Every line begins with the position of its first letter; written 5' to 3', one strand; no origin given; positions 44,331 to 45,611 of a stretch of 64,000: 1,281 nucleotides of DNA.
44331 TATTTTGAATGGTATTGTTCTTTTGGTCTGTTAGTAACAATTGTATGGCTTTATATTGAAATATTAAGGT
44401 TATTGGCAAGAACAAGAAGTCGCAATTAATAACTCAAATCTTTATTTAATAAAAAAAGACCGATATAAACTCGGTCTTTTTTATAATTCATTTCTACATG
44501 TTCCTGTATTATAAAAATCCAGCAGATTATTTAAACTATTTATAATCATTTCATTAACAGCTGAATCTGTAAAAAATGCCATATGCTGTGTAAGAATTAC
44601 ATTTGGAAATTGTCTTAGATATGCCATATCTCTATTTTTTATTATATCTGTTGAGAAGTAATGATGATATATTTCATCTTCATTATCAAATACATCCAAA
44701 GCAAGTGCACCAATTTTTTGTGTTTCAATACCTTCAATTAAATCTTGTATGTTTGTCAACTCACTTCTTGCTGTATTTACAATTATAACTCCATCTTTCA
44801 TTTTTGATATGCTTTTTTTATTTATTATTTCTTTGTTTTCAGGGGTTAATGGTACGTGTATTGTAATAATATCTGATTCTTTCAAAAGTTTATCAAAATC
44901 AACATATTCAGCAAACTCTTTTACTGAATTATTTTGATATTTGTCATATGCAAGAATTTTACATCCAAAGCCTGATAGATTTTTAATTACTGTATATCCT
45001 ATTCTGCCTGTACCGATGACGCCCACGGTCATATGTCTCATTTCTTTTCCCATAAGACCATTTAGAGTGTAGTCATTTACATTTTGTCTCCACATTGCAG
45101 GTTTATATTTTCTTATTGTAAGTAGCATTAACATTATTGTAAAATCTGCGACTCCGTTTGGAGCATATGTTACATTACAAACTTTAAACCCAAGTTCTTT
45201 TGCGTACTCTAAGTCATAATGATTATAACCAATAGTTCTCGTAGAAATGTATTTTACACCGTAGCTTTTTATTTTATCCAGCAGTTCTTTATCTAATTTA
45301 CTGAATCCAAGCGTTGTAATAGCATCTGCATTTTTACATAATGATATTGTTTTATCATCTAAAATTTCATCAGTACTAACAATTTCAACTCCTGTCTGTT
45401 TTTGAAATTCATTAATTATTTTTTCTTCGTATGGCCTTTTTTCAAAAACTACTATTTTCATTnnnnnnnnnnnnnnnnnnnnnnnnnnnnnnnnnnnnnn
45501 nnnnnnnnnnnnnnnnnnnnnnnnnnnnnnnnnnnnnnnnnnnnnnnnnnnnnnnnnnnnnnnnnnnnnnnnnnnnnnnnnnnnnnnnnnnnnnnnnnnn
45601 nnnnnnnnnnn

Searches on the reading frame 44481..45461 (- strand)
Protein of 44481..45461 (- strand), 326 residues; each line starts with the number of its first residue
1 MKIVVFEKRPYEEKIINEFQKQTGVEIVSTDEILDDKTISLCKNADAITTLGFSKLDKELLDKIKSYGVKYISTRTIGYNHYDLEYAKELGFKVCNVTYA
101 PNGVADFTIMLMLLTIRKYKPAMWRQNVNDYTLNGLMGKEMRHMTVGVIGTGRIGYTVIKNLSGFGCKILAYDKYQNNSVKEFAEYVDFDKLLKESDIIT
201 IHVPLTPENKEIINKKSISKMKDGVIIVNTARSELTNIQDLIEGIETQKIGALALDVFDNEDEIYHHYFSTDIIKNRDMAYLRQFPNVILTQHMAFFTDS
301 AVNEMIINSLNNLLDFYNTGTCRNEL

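Call 26: search_protein_families(library=pfam, proteins=[window:44481-45461:-], max_evalue=0.001)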
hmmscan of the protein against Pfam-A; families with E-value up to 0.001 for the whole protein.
window:44481-45461:- (326 aa): 4 families
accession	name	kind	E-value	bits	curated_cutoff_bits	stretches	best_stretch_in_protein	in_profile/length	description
PF02826.25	2-Hacid_dh_C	-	6.9e-49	166.1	25.1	1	109-295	1-178/178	D-isomer specific 2-hydroxyacid dehydrogenase, NAD binding domain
PF00389.36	2-Hacid_dh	-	6e-28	97.6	24.6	1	3-325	1-132/134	D-isomer specific 2-hydroxyacid dehydrogenase, catalytic domain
PF03446.21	NAD_binding_2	-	1.2e-06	29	21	1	145-254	1-116/161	NAD binding domain of 6-phosphogluconate dehydrogenase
PF01262.27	AlaDh_PNT_C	-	0.00051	20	23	0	141-232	26-130/214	Alanine dehydrogenase/PNT, C-terminal domain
